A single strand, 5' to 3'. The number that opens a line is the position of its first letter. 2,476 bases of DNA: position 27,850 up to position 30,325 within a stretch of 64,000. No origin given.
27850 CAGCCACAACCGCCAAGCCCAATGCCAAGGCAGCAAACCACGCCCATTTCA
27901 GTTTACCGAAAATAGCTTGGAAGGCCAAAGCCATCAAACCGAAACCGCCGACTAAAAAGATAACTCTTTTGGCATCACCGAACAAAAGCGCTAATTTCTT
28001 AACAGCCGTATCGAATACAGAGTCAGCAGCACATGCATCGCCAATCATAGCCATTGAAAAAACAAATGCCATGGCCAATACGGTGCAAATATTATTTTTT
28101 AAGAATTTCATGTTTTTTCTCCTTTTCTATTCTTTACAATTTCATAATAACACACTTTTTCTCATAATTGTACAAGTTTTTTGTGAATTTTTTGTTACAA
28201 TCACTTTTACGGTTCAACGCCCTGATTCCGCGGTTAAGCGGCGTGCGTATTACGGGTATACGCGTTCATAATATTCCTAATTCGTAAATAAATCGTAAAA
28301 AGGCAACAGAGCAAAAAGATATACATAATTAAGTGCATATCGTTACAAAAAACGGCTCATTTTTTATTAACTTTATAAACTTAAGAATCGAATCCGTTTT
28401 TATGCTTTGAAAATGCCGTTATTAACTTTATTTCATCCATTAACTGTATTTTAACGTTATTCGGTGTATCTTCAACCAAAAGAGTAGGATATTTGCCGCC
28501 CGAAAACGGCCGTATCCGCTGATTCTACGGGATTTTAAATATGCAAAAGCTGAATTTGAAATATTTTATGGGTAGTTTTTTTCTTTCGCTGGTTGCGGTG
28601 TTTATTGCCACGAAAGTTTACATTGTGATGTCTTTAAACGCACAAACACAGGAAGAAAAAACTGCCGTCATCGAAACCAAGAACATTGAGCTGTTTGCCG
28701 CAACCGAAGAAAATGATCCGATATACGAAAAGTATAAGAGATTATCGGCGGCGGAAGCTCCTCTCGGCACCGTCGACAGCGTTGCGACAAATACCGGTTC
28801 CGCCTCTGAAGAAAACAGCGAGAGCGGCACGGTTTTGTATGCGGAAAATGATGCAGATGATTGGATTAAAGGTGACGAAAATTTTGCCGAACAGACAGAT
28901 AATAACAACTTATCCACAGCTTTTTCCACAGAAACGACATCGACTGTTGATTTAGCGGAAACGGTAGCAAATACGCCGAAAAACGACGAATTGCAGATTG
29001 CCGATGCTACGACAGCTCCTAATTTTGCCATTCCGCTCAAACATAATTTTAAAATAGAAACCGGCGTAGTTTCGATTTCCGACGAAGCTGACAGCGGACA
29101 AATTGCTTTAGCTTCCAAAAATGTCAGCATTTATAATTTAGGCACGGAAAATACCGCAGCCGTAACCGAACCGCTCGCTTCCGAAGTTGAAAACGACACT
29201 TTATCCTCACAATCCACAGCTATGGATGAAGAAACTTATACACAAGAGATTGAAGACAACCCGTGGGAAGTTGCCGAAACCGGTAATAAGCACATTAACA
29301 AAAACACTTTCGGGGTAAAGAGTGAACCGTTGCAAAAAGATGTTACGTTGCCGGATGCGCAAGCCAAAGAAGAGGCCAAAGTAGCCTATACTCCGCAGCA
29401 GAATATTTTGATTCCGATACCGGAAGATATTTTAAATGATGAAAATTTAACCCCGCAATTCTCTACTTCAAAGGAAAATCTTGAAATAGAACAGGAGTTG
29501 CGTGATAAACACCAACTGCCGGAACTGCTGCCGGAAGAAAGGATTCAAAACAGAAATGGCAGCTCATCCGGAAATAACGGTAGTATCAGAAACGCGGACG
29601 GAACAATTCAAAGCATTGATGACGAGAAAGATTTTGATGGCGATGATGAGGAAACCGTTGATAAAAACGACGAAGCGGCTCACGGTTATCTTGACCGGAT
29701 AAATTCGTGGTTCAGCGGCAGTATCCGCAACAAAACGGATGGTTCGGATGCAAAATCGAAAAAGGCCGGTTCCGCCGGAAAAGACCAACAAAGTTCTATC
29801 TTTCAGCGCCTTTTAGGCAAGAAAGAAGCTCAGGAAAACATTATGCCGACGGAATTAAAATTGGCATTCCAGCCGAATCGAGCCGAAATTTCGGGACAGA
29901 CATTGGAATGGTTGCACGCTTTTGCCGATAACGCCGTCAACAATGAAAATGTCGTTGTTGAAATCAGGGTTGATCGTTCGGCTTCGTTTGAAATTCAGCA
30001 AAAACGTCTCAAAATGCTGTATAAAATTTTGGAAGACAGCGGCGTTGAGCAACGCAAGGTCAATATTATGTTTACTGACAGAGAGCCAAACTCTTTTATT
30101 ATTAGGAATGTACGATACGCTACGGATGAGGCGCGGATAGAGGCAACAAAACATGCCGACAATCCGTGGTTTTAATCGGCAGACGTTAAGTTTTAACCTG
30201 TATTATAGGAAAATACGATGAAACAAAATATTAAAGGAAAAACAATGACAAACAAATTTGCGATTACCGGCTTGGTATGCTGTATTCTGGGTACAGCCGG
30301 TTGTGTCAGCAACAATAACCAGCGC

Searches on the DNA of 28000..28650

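Call 44: search_rna_families(source=window, start=28000, end=28650, threshold=evalue, max_evalue=1)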
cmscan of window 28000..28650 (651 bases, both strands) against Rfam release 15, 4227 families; matches with E-value up to 1: 0.
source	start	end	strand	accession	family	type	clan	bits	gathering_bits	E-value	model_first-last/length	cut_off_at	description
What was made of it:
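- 28112..28540 (.): Divergent 429-bp intergenic region with conserved blocks. No Rfam family matched (call 44).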

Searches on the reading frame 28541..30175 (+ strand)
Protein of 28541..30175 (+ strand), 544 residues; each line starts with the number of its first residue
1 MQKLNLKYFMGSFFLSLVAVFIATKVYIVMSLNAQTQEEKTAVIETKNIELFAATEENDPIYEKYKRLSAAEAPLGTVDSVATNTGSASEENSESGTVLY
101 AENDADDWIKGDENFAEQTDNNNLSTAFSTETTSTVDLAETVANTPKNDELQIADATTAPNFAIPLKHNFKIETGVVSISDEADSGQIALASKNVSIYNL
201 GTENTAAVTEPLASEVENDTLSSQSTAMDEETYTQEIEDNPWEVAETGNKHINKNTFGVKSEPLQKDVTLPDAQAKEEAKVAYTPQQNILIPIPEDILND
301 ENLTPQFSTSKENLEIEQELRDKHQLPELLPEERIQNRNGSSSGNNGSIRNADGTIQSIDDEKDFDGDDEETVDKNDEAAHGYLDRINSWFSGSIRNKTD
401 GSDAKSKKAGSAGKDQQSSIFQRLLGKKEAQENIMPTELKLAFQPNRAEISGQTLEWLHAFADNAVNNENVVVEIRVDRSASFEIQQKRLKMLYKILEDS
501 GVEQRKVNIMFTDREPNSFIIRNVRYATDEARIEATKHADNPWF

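Call 3: search_protein_families(library=pfam, proteins=[window:28541-30175:+], max_evalue=0.01)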
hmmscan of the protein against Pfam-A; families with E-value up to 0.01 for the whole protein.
window:28541-30175:+ (544 aa): 0 families

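Call 4: search_protein_families(library=ncbifam, proteins=[window:28541-30175:+], max_evalue=0.01)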
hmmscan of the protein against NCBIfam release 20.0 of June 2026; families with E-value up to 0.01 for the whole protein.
window:28541-30175:+ (544 aa): 0 families

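Call 88: find_homologous_proteins(query=window:28541-30175:+, max_evalue=0.001)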
Query window:28541-30175:+ (544 aa): 888 proteins with E <= 0.001 among 8000 candidates; the best 120 are listed.
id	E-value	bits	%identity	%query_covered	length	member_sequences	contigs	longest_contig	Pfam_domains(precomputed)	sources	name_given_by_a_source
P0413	0.0e+0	1179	100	100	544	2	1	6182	-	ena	-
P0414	1.3e-276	936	81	100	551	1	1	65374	-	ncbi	-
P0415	3.1e-275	932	80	100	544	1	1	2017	-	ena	-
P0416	3.1e-275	932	80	100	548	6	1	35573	-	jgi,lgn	-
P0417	4.5e-275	931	80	100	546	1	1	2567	-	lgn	-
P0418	2.1e-273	926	80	100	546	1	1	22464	-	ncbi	-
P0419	7.5e-267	904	78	100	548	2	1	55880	-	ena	-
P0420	7.4e-232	789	70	100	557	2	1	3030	-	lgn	-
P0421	1.7e-206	705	63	100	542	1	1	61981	-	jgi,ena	-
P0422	3.9e-205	701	63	100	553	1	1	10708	-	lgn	-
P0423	7.3e-205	700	63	100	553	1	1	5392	-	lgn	-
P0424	1.0e-204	699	63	100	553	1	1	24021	-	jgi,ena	-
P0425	9.6e-204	696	63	100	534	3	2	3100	-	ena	-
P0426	8.0e-201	686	61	100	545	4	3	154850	-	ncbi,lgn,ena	-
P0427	1.8e-200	685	62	100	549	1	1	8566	-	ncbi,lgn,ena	-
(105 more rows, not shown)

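Call 94: predict_structure(alignment_id=A6)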
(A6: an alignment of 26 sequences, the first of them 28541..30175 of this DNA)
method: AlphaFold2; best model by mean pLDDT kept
length: 544 residues; sequences in the alignment: 26
mean_pLDDT: 52.6   pTM: 0.27
mean pLDDT of the five models: 52.6, 50.7, 48.4, 47.4, 47.4
residues with pLDDT >= 90: 0; 70-90: 134; 50-70: 131; < 50: 279
segments of 3 or more residues with pLDDT < 50: 39-55, 73-151, 164-172, 174-238, 255-275, 277-280, 282-285, 334-379, 393-417
pLDDT, mean of each block of 10 residues (from residue 1): 62 75 64 52 44 52 72 42 31 35 38 34 34 29 35 56 48 45 43 42 36 32 30 42 66 45 38 45 50 60 55 83 76 46 32 36 38 41 52 36 27 41 55 63 71 78 81 81 80 85 81 77 80 67 56
secondary structure, 60 per line:
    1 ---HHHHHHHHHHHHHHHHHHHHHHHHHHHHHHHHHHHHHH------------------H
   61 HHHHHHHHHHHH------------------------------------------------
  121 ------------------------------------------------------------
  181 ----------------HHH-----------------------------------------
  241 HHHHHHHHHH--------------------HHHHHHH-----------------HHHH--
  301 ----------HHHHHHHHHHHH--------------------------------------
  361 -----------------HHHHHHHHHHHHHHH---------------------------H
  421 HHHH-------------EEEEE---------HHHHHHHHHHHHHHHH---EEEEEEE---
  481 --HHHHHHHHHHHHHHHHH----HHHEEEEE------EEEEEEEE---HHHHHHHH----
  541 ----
elements in order: H4-41 H60-72 H241-250 H271-277 H295-298 H311-322 H378-392 H420-424 E438-442 H452-467 E471-477 H483-499 E507-511 E518-525 H529-536

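Call 97: fold_search(model_id=the predicted structure, library=pdb)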
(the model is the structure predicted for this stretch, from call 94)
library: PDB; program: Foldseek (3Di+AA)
matches with E <= 10: 823; with E <= 0.001: 23
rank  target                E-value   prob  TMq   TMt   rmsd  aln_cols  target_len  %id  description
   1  3s06_B                3.0e-05  1.00  0.15  0.46   5.5       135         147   16  The crystal structure of the periplasmic domain of Helicobacter pylori MotB (residues 97-256, P3121). (released 2012-03-14)
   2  3s0h_C                4.1e-05  1.00  0.14  0.38   6.0       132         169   14  The crystal structure of the periplasmic domain of Helicobacter pylori MotB (residues 90-256). (released 2012-03-14)
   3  4g4w                  6.8e-05  1.00  0.14  0.61   3.4       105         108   17  Crystal structure of peptidoglycan-associated lipoprotein from Acinetobacter baumannii (released 2013-07-24)
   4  3s0h_A                1.0e-04  1.00  0.14  0.40   6.0       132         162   14  The crystal structure of the periplasmic domain of Helicobacter pylori MotB (residues 90-256). (released 2012-03-14)
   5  3s0w_A                1.5e-04  1.00  0.14  0.41   6.0       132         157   15  The crystal structure of the periplasmic domain of Helicobacter pylori MotB (residues 78-256). (released 2012-03-14)
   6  3s02_A                1.9e-04  1.00  0.15  0.46   5.4       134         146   16  The crystal structure of the periplasmic domain of Helicobacter pylori MotB (residues 103-256) (released 2012-03-14)
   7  5u1h_A                2.0e-04  1.00  0.15  0.56   6.1       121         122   12  Crystal structure of the C-terminal peptidoglycan binding domain of OprF (PA1777) from Pseudomonas aeruginosa (released 2017-01-11)
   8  3s02_B                2.0e-04  1.00  0.15  0.44   9.2       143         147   16  The crystal structure of the periplasmic domain of Helicobacter pylori MotB (residues 103-256) (released 2012-03-14)
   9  3s0y_A                2.5e-04  1.00  0.14  0.34  19.0       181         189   12  The crystal structure of the periplasmic domain of MotB (residues 64-256). (released 2012-03-14)
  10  8z5n_B                2.8e-04  1.00  0.14  0.27   4.0       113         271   13  Cryo-EM structure of the LPHT ring (released 2025-10-22)
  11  6jfw_A                2.8e-04  1.00  0.14  0.43   5.2       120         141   16  Crystal structure of PA0833 periplasmic domain from Pseudomonas aeruginosa reveals an unexpected enlarged peptidoglyca (released 2019-03-20)
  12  5u1h_C                3.0e-04  1.00  0.15  0.56   6.3       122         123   12  Crystal structure of the C-terminal peptidoglycan binding domain of OprF (PA1777) from Pseudomonas aeruginosa (released 2017-01-11)
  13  3td5_A                3.2e-04  1.00  0.13  0.48   5.5       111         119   13  Crystal structure of OmpA-like domain from Acinetobacter baumannii in complex with L-Ala-gamma-D-Glu-m-DAP-D-Ala-D-Ala (released 2011-10-26)
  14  9a2n_MODEL_1_A        3.6e-04  1.00  0.13  0.38  18.7       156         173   16  Model of E. coli Pal by in-cell photo-crosslinking MS and deep learning (released 2023-02-24)
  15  4g4v                  3.8e-04  1.00  0.14  0.60   3.4       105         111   17  Crystal structure of peptidoglycan-associated lipoprotein from Acinetobacter baumannii (released 2013-07-24)
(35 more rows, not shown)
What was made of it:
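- Checked: Its C-terminal 100 aa model as an OmpA/MotB/Pal fold (pLDDT about 80; Foldseek prob 1.0, E 3e-5; calls 94, 97).
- Tried and rejected: The latter was resolved by AF2 plus Foldseek (calls 94, 97).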

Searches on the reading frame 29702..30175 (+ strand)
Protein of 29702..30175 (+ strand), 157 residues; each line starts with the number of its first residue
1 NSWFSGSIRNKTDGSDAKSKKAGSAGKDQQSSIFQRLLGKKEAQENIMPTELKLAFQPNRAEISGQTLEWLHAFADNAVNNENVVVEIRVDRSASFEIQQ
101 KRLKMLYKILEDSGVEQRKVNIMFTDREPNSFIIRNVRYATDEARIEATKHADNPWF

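Call 28: search_protein_families(library=pfam, proteins=[window:29702-30175:+], max_evalue=1)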
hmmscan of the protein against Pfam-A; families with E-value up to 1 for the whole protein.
window:29702-30175:+ (157 aa): 1 family
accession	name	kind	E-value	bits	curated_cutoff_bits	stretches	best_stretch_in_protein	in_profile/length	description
PF09476.15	Pilus_CpaD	-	0.087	13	31.1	1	50-128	39-118/200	Pilus biogenesis CpaD protein (pilus_cpaD)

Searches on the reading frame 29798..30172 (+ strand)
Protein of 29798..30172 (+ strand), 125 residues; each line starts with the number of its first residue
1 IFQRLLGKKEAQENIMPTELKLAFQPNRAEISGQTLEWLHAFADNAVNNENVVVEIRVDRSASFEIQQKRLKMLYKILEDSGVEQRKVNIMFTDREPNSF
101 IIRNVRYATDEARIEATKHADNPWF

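Call 51: search_solved_structures(query=A4, max_evalue=10, show_alignments=1)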
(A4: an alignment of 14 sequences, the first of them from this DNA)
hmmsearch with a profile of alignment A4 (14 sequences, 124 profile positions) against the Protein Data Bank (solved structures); distinct sequences matched with E-value up to 10: 6.
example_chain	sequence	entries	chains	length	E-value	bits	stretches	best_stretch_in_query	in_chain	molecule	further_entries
3td3_A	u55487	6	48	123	0.63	13.1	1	17-70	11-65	Outer membrane protein omp38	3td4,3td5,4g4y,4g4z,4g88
2aiz_P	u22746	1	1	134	1.1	12.3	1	24-91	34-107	Outer membrane protein P6 (Fragment)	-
7fh0_A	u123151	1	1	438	1.2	12.1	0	77-104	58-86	Spike protein S1,Spike protein S1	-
9luc_C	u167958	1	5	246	1.3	12.1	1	14-32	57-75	Flagellar motor protein MotA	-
9lu9_A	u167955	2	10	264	1.4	11.9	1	14-32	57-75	Flagellar motor protein MotA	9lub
3ohp_A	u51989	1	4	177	1.5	11.9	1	55-107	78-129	Hypoxanthine phosphoribosyltransferase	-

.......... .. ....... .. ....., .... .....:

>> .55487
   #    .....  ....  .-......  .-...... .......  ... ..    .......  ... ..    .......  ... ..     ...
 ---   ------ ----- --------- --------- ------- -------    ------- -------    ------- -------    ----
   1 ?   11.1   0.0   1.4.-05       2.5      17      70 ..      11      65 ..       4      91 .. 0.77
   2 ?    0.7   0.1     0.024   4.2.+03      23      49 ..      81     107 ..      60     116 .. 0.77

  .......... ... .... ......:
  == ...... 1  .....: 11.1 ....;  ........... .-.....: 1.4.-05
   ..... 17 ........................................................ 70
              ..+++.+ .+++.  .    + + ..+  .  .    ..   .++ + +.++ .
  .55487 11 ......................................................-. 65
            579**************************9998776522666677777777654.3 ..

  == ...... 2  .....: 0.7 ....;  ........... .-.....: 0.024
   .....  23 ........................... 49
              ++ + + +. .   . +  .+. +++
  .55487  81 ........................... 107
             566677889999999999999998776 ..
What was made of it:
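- Tried and rejected: For the first gene's C-terminus they gave only non-significant OmpA hits (call 51).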
